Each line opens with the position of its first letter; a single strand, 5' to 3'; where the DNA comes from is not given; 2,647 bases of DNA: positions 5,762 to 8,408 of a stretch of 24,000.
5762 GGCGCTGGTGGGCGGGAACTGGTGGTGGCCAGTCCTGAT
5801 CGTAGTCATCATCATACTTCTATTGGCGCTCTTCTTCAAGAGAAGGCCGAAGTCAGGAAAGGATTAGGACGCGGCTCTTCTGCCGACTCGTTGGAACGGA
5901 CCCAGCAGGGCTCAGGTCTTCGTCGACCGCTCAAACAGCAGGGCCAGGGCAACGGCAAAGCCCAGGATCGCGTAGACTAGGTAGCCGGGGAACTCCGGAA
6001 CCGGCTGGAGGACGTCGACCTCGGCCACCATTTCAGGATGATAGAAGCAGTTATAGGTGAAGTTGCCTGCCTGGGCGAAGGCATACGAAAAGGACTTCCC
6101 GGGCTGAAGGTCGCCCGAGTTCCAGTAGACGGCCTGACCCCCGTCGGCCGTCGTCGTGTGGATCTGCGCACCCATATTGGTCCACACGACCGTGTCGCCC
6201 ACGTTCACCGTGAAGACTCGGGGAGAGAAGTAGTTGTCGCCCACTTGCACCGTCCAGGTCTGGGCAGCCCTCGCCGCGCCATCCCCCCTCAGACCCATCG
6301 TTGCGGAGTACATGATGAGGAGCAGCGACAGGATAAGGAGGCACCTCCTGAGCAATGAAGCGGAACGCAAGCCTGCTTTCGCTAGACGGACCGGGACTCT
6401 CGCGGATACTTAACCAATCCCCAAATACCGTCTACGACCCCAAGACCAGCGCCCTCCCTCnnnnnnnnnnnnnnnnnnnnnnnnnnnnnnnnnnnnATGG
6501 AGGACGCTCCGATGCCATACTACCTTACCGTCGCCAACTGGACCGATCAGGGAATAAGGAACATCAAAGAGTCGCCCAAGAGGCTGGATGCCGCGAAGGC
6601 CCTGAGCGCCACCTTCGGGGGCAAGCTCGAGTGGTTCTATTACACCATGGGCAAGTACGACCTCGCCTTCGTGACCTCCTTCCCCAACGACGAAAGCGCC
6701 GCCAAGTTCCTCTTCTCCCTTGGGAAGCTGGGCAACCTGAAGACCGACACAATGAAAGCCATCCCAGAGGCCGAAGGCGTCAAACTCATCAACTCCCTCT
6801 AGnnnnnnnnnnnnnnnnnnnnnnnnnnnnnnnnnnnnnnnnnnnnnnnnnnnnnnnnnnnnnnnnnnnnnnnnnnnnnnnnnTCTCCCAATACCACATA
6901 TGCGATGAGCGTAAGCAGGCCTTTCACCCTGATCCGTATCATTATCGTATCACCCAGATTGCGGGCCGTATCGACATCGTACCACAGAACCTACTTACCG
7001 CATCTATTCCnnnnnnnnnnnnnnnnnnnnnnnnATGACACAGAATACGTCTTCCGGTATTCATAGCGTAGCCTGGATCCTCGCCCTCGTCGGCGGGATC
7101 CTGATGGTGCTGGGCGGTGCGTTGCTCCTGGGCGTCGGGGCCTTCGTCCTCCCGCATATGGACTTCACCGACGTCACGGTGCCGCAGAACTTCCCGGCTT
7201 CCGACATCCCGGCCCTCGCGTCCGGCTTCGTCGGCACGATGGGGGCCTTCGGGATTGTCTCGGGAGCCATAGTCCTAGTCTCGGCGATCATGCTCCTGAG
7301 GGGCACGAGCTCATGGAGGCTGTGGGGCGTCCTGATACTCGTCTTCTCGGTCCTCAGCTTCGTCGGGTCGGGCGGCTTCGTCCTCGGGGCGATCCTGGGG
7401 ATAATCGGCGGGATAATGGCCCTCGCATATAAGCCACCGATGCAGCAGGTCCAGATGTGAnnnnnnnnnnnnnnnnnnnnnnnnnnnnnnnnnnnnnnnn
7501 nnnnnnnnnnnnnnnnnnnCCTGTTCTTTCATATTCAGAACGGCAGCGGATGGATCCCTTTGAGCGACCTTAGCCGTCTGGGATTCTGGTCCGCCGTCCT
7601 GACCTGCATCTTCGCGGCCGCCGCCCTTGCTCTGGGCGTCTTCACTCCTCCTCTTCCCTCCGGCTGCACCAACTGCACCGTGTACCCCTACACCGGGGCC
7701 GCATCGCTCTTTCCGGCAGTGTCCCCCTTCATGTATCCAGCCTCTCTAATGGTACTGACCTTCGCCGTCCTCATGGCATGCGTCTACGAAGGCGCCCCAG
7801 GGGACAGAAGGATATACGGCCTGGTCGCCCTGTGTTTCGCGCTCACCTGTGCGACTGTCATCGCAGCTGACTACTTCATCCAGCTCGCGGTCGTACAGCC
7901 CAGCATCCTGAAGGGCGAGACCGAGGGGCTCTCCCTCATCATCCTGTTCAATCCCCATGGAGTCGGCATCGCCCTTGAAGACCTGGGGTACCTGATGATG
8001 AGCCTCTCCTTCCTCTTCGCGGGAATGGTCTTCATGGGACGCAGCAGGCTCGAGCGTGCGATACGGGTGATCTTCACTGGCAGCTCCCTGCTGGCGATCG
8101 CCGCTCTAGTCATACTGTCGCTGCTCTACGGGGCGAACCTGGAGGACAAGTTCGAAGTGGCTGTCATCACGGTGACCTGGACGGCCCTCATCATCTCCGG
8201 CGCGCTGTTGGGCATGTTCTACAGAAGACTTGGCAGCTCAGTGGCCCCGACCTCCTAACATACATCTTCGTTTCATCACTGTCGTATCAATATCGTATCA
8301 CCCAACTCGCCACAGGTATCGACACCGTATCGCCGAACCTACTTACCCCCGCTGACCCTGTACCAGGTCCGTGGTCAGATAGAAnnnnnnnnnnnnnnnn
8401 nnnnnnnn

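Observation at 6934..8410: Duplicated ~125-nt 5' module with four helically phased GTATC boxes in front of two unrelated membrane genes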

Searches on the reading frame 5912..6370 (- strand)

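Call 12: search_protein_families(library=pfam, proteins=[window:5912-6370:-], max_evalue=0.01)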
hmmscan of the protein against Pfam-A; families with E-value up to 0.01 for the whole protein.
window:5912-6370:- (152 aa): 2 families
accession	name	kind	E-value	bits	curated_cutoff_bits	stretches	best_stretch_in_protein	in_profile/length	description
PF13473.12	Cupredoxin_1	-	7.8e-06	26.3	27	1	18-115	2-99/104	Cupredoxin-like domain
PF00127.26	Copper-bind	-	7.3e-05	23.6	21.2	1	40-120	6-98/99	Copper binding proteins, plastocyanin/azurin family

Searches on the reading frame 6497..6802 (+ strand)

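Call 12: search_protein_families(library=pfam, proteins=[window:6497-6802:+], max_evalue=0.01)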
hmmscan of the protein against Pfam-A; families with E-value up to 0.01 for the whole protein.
window:6497-6802:+ (101 aa): 1 family
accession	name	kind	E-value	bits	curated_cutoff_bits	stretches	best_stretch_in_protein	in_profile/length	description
PF08734.17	GYD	-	9.2e-24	83.7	31.4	1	9-93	1-86/91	GYD domain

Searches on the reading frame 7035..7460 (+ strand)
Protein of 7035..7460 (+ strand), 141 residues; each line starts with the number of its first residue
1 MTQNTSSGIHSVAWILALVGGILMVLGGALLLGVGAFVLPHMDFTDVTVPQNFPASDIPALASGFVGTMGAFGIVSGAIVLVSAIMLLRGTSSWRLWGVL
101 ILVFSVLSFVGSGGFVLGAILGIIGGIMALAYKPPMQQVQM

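Call 12: search_protein_families(library=pfam, proteins=[window:7035-7460:+], max_evalue=0.01)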
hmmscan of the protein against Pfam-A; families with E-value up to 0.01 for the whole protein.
window:7035-7460:+ (141 aa): 2 families
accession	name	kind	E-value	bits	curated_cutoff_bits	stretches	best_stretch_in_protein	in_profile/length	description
PF13273.12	DUF4064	-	5.6e-06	27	32.1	1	12-110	4-101/102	Protein of unknown function (DUF4064)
PF19609.4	DUF6114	-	3.5e-05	24.9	27.9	1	21-132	13-105/106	Family of unknown function (DUF6114)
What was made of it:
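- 7035..7460 (+): Gene A: DUF6114/DUF4064-family four-helix membrane protein, 141 aa, with the family's native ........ N-terminus. ATG 7029 is an alternative start. The annotated ATG 7011 is predicted to lie upstream of the transcription start. Pfam matches (call 12).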

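Call 19: find_homologous_proteins(query=window:7035-7460:+, max_evalue=0.001)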
Query window:7035-7460:+ (141 aa): 201 proteins with E <= 0.001 among 814 candidates; the best 120 are listed.
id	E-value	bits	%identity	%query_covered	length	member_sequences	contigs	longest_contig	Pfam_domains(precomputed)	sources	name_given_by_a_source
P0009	2.5e-77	275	99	100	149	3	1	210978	PF13273.13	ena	-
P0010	8.1e-53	196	71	99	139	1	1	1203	-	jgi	jgi:hypothetical protein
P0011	2.6e-52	194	74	98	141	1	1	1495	-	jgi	-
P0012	7.5e-51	189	70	99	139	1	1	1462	-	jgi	-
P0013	1.0e-50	189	67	98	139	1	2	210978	PF19609.5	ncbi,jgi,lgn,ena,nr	ncbi:MAG TPA: DUF6114 domain-containing protein [Conexivisphaerales archaeon]|nr:DUF6114 domain-cont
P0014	5.3e-50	187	68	98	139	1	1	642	PF19609.5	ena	-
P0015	1.2e-44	169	64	97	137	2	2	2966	PF13273.13,PF19609.5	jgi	jgi:uncharacterized protein involved in response to NO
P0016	2.2e-44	169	62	97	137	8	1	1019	PF19609.5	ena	-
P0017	7.2e-43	164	62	97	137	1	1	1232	PF13273.13,PF19609.5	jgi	jgi:hypothetical protein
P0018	2.1e-42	162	61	96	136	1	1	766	PF19609.5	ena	-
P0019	3.7e-42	161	60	97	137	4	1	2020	PF13273.13,PF19609.5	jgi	jgi:hypothetical protein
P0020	9.9e-42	160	63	96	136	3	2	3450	PF19609.5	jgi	jgi:hypothetical protein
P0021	1.3e-41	160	60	94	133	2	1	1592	PF19609.5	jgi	-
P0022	1.4e-41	159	61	97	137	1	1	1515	PF19609.5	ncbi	-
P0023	1.9e-41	159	61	97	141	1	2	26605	PF19609.5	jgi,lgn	jgi:hypothetical protein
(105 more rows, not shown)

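Call 21: find_encoding_contigs(protein=P0013, flank=10000, max_places=5)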
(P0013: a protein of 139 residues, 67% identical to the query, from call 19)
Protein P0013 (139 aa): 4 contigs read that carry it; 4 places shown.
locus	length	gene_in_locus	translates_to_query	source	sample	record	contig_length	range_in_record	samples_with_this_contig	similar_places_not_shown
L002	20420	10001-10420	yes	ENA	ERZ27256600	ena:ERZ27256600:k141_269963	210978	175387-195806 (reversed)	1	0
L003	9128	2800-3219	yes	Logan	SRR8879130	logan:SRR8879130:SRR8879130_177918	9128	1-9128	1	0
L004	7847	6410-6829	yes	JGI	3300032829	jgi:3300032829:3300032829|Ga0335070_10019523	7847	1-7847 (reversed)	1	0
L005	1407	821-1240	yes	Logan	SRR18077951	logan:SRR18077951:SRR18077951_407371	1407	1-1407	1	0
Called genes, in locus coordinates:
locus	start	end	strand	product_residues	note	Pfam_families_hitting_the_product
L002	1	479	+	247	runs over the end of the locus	PF01061:ABC2_membrane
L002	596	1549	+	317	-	-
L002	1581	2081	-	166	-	PF06414:Zeta_toxin, PF07931:CPT, PF08433:KTI12, PF13671:AAA_33, PF13207:AAA_17 (weak), PF13238:AAA_18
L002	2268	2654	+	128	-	PF00571:CBS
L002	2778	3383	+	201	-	PF05724:TPMT, PF13489:Methyltransf_23, PF03848:TehB (weak), PF05175:MTS (weak), PF13847:Methyltransf_31, PF08241:Methyltransf_11, PF08242:Methyltransf_12, PF13649:Methyltransf_25, +1 more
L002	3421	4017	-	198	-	PF01184:Gpr1_Fun34_YaaH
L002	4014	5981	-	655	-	PF16177:ACAS_N, PF00501:AMP-binding, PF13193:AMP-binding_C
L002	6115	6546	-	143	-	PF12172:zf-ChsH2, PF01796:OB_ChsH2_C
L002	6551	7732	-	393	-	PF00108:Thiolase_N, PF22691:Thiolase_C_1, PF02803:Thiolase_C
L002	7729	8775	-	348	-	PF08540:HMG_CoA_synt_C (faint), PF08541:ACP_syn_III_C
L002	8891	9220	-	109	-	-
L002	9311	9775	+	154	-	PF13473:Cupredoxin_1 (weak), PF00127:Copper-bind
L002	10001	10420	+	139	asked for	PF19609:DUF6114 (weak)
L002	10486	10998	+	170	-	PF24034:DUF7343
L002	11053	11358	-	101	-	-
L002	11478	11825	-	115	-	-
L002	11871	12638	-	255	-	PF06560:GPI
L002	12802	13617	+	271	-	PF00702:Hydrolase, PF13344:Hydrolase_6, PF13419:HAD_2, PF13242:Hydrolase_like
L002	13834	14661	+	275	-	PF00881:Nitroreductase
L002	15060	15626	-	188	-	-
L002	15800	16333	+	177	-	-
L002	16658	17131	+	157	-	-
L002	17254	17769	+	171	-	-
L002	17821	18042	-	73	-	-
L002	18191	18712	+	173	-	-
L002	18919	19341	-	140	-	PF13473:Cupredoxin_1 (weak), PF00127:Copper-bind (weak)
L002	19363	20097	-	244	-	-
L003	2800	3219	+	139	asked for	PF19609:DUF6114 (weak)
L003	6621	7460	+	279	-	PF00881:Nitroreductase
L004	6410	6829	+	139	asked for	PF19609:DUF6114 (weak)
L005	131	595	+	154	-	PF13473:Cupredoxin_1 (weak), PF00127:Copper-bind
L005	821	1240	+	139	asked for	PF19609:DUF6114 (weak)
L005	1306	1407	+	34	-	?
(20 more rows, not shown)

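Call 27: find_related_loci(query=A3, collection=metagenome_contigs, flank=3000)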
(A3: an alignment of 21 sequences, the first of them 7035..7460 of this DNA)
Query A3 (141 aa) in metagenome_contigs; peptide patterns used: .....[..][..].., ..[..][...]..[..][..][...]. (x = any residue, [..] = any of these).
600 stretches matched a pattern (row limit reached: there are more); 172 encode a relative of the query (tblastn E <= 1e-3); the best 80 are kept; 80 distinct loci.
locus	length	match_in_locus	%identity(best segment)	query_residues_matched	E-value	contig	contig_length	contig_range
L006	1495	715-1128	74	1-138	2e-52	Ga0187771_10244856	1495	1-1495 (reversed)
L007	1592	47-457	60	1-137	4e-50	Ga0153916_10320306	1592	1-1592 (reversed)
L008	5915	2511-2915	59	1-135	1e-46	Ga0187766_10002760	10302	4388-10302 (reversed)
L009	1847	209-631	60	1-141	2e-47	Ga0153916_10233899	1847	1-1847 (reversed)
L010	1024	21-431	55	1-137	4e-49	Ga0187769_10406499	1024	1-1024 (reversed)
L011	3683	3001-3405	59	1-135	1e-46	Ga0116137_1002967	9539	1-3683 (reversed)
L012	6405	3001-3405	59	1-135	1e-46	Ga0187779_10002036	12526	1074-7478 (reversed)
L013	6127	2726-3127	59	1-134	3e-46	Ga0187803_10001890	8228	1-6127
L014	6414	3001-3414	60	1-138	4e-46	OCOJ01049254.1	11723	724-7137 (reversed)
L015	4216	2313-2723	59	1-137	6e-46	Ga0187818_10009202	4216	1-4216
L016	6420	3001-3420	59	1-140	1e-45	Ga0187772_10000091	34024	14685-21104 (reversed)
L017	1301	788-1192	59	1-135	4e-47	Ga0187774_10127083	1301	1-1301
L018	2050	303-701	59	3-135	3e-45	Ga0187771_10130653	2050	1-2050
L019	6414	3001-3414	58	1-138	1e-44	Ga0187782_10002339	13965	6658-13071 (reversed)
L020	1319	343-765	55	1-141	7e-46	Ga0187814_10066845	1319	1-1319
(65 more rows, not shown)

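Call 44: search_solved_structures(query=L002:10486-10998:+, max_evalue=1, show_alignments=2)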
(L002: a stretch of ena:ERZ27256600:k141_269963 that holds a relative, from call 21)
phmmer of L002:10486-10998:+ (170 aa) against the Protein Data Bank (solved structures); distinct sequences matched with E-value up to 1: 0.
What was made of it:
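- Closest known: MarR/ArsR/TrmB-type winged-helix regulators. Different: There is no sequence match to any solved structure (call 44).
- Tried and rejected: Sequence search of the regulator against solved structures: no hit (call 44).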

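Call 46: search_protein_families(library=pfam, proteins=[L002:10486-10998:+], max_evalue=0.1)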
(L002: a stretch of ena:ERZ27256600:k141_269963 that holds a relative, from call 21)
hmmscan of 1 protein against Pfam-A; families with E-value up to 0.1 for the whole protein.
L002:10486-10998:+ (170 aa): 3 families
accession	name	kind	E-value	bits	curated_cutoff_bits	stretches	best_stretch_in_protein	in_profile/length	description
PF24034.1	DUF7343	-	5.1e-11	42.7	27.6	1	103-161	3-61/62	Domain of unknown function (DUF7343)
PF22665.2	DUF6293_C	-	0.0029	18.5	27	1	125-161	55-90/101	DUF6293 C-terminal winged helix domain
PF25213.1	HVO_A0261_N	-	0.08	13.3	35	0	121-151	27-57/86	HVO_A0261 N-terminal domain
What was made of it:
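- On ArnR-type membrane-bound one-component regulators: The Pfam match is DUF7343 (call 46).
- Closest known: MarR/ArsR/TrmB-type winged-helix regulators. Same: The Pfam match is DUF7343, E = 5e-11 (call 46).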

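Call 47: search_protein_families(library=ncbifam, proteins=[L002:10486-10998:+, window:7035-7460:+], max_evalue=0.01)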
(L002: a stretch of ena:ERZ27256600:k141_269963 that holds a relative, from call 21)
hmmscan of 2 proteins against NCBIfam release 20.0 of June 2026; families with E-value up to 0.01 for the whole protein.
L002:10486-10998:+ (170 aa): 2 families
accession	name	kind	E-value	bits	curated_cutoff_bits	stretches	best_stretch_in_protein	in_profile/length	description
TIGR01884.1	cas_HTH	subfamily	0.00073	19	60.2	1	89-156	128-195/202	CRISPR-associated CARF protein Csa3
TIGR00893.1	2A0114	subfamily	0.0066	15.4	395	0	58-106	148-196/399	D-galactonate transporter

window:7035-7460:+ (141 aa): 0 families

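Call 53: find_homologous_proteins(query=L002:10486-10998:+, max_evalue=0.001)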
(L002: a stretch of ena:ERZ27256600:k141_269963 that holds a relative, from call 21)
Query L002:10486-10998:+ (170 aa): 671 proteins with E <= 0.001 among 1463 candidates; the best 120 are listed.
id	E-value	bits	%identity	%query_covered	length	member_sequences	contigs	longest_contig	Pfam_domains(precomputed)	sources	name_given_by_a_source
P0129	2.2e-101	354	99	100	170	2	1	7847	PF24034.2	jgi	-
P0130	6.8e-81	288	78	100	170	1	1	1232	PF24034.2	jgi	jgi:uncharacterized membrane protein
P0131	2.0e-80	286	78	100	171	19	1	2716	PF24034.2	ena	-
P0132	3.6e-80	285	78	100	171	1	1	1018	PF24034.2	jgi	jgi:hypothetical protein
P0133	1.0e-79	284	78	100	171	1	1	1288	PF24034.2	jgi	jgi:hypothetical protein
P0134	1.2e-79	284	78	100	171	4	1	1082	PF24034.2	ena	-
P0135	1.4e-79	283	78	100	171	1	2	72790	PF24034.2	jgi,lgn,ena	jgi:uncharacterized membrane protein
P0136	1.4e-79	283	78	100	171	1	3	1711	PF24034.2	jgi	jgi:uncharacterized membrane protein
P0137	2.8e-79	282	78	88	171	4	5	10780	PF24034.2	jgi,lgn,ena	jgi:uncharacterized membrane protein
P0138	2.9e-79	282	77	100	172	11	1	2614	PF24034.2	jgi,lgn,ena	-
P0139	4.3e-79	282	77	100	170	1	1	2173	PF24034.2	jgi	jgi:uncharacterized membrane protein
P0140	6.4e-79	281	77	100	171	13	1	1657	PF24034.2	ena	-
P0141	7.4e-79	281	78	100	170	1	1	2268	PF24034.2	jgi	jgi:uncharacterized membrane protein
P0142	7.9e-79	281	77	88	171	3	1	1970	PF24034.2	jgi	-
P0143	1.0e-78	281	77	100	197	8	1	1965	PF24034.2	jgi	jgi:uncharacterized membrane protein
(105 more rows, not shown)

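Call 63: predict_structure(alignment_id=A6)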
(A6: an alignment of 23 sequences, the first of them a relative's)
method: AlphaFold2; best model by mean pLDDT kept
length: 170 residues; sequences in the alignment: 23
mean_pLDDT: 75.6   pTM: 0.45
mean pLDDT of the five models: 75.6, 75.2, 73.7, 72.7, 72.2
residues with pLDDT >= 90: 3; 70-90: 119; 50-70: 45; < 50: 3
segments of 3 or more residues with pLDDT < 50: none
pLDDT, mean of each block of 10 residues (from residue 1): 70 75 70 71 64 62 75 67 52 76 88 88 87 88 87 85 81
secondary structure, 60 per line:
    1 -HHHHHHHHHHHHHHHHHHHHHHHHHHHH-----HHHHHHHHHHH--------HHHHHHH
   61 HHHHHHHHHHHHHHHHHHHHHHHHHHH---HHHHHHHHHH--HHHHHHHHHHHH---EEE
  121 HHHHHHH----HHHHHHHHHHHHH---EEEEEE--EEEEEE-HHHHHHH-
elements in order: H2-29 H35-45 H54-87 H91-100 H103-114 E118-120 H121-127 H132-144 E148-153 E156-161 H163-169
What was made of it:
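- On ArnR-type membrane-bound one-component regulators: The AlphaFold model shows transmembrane helices at 2-29 and 54-87 and a winged helix at 103-161 (call 63). The order is reversed and there is no HAMP or sensor domain (calls 46, 63).
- The structure model shows two transmembrane helices plus a winged helix with pLDDT 85-88 (call 63).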

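Call 66: fold_search(model_id=the predicted structure, library=pdb)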
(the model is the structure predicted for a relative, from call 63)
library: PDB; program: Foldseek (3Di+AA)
matches with E <= 10: 1835; with E <= 0.001: 2
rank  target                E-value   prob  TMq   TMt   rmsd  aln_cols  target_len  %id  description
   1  9ff3                  4.1e-04  1.00  0.39  0.38  13.6       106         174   15  The structure of delta-ScoC, a global regulator protein from Geobacillus kaustophilus T-1 (released 2025-06-04)
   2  8ylg_A                7.0e-04  1.00  0.38  0.40  13.8       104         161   18  Crystal structure of Burkholderia thailandensis MftR in complex with operator DNA (released 2024-11-13)
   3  8ylg_B                1.1e-03  1.00  0.38  0.41  13.8       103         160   18  Crystal structure of Burkholderia thailandensis MftR in complex with operator DNA (released 2024-11-13)
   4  7el3_B                1.3e-03  1.00  0.38  0.47  13.1        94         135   14  Crystal structure of HpaR-DNA complex from Acinetobacter baumannii (released 2022-01-19)
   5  2fxa_B                1.4e-03  1.00  0.38  0.36  13.6       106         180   12  Structure of the Protease Production Regulatory Protein hpr from Bacillus subtilis. (released 2006-03-14)
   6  2qvo                  1.6e-03  1.00  0.35  0.63   3.5        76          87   17  Crystal structure of AF1382 from Archaeoglobus fulgidus (released 2007-09-04)
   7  3eco_A                2.1e-03  1.00  0.38  0.47  10.9        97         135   15  Crystal structure of MepR, a transcription regulator of the Staphylococcus aureus multidrug efflux pump MepA (released 2009-02-10)
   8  6uvu_A                2.5e-03  1.00  0.38  0.54   3.1        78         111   17  Crystal structure of the AntR antimony-specific transcriptional repressor (released 2020-11-04)
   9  7l1i                  2.6e-03  1.00  0.37  0.37  17.3       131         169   18  Crystal structure of the MarR family transcriptional regulator from Acineotobacter baumannii bound to Indole 3 acetic ac (released 2022-02-09)
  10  5aip_A                2.8e-03  1.00  0.37  0.44  11.3        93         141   13  Crystal structure of NadR in complex with 4-hydroxyphenylacetate (released 2016-03-02)
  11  4fht_A                3.1e-03  1.00  0.35  0.41   3.5        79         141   20  Crystal Structure of the PcaV transcriptional regulator from Streptomyces coelicolor in complex with its natural ligan (released 2013-04-24)
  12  2rdp                  3.3e-03  1.00  0.35  0.42  11.0        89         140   13  The structure of a MarR family protein from Bacillus stearothermophilus (released 2007-11-13)
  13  5bpd_B                3.5e-03  1.00  0.33  0.22   4.4        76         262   17  Structure of TrmBL2, an archaeal chromatin protein, shows a novel mode of DNA binding. (released 2015-09-02)
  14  5box_A                3.5e-03  1.00  0.33  0.22   4.4        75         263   17  Structure of TrmBL2, an archaeal chromatin protein, shows a novel mode of DNA binding. (released 2015-09-02)
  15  8zde_C                3.7e-03  1.00  0.37  0.44  14.1        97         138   18  Crystal structure of HsmR with DNA bound (released 2025-11-05)
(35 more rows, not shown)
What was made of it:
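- On MarR/ArsR-like winged-helix repressors: Foldseek gives probability 1.0 to MarR, ArsR and TrmB family structures (call 66).
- Closest known: MarR/ArsR/TrmB-type winged-helix regulators. Same: Foldseek matches ScoC, MftR, HpaR, AF1382, TrmBL2 and RosR with probability 1.0 and best E-value 4e-4 (call 66).
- The nearest solved folds are MarR/ArsR/TrmB-type DNA binders (call 66).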

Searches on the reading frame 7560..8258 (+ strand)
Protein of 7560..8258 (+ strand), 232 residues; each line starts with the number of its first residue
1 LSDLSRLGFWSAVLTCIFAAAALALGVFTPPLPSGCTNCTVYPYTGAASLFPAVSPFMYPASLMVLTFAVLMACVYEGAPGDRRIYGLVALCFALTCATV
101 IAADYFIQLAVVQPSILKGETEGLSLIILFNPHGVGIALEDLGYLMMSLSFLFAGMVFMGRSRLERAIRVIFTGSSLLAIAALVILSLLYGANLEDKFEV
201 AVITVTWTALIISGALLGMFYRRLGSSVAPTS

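Call 12: search_protein_families(library=pfam, proteins=[window:7560-8258:+], max_evalue=0.01)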
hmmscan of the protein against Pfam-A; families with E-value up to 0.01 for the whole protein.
window:7560-8258:+ (232 aa): 0 families

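Call 47: search_protein_families(library=ncbifam, proteins=[window:7560-8258:+], max_evalue=0.01)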
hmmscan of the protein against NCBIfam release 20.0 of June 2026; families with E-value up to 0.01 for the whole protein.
window:7560-8258:+ (232 aa): 0 families
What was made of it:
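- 7560..8258 (+): Gene M: 232-aa membrane protein with no family match, lying between the two modules. It has its own TATA-like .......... about 27 nt upstream of its start. There is no evidence that it belongs to the regulon. No Pfam or NCBIfam match (calls 12, 47).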
